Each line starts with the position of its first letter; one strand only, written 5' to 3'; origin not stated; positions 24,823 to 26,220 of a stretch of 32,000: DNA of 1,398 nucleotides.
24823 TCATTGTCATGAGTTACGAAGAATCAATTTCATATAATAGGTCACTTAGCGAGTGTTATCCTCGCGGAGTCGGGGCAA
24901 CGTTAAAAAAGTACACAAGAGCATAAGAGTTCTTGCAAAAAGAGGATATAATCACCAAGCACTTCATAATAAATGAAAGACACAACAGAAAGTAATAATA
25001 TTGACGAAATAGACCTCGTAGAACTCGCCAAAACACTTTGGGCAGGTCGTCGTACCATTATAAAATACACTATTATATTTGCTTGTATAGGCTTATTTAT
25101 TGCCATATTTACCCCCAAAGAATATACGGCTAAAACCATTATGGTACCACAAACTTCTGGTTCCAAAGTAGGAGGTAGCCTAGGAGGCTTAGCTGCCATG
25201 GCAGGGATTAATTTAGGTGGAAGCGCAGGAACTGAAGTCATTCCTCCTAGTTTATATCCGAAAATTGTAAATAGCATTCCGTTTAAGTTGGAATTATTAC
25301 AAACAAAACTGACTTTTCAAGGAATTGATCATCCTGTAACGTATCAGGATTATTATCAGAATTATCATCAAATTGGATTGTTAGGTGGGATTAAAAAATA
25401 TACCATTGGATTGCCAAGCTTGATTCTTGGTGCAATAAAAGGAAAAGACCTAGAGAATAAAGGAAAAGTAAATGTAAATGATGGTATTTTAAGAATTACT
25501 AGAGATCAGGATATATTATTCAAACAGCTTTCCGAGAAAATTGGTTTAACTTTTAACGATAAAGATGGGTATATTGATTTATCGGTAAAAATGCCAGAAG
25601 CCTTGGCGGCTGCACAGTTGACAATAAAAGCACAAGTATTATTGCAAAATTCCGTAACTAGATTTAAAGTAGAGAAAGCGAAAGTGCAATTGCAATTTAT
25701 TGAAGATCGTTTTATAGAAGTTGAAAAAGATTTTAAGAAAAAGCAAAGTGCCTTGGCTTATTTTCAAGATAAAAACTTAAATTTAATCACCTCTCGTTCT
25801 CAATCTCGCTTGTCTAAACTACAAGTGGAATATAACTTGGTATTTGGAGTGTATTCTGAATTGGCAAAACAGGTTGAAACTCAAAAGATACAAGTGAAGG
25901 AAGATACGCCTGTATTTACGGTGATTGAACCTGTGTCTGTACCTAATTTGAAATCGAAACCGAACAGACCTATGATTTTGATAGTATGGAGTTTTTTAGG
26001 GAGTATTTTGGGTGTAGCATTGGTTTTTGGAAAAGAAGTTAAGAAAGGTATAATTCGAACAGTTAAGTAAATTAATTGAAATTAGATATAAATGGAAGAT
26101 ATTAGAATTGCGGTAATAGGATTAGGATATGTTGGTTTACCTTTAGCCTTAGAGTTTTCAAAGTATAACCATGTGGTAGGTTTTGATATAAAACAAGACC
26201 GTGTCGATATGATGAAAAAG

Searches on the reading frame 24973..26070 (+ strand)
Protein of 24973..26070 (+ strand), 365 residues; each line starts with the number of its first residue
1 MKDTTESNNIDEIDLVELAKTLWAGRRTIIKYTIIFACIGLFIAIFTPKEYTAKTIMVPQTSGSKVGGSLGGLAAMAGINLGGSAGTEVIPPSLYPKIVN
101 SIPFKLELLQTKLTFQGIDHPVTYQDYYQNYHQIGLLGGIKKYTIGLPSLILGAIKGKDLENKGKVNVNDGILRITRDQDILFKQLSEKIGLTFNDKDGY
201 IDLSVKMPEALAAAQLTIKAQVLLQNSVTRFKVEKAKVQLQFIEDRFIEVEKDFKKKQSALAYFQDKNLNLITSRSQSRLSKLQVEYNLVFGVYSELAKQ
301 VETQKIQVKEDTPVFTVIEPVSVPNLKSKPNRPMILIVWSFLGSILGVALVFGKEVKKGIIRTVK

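Call 53: search_protein_families(library=pfam, proteins=[window:24973-26070:+], max_evalue=0.00001)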
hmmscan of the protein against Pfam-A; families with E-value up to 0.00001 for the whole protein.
window:24973-26070:+ (365 aa): 2 families
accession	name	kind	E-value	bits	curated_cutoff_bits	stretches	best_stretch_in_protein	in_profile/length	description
PF02706.20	Wzz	-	3.2e-13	50.3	25.5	1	11-64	1-54/91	Chain length determinant protein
PF13807.11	GNVR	-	7.6e-06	26.2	27.7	0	277-355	4-81/82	G-rich domain on putative tyrosine kinase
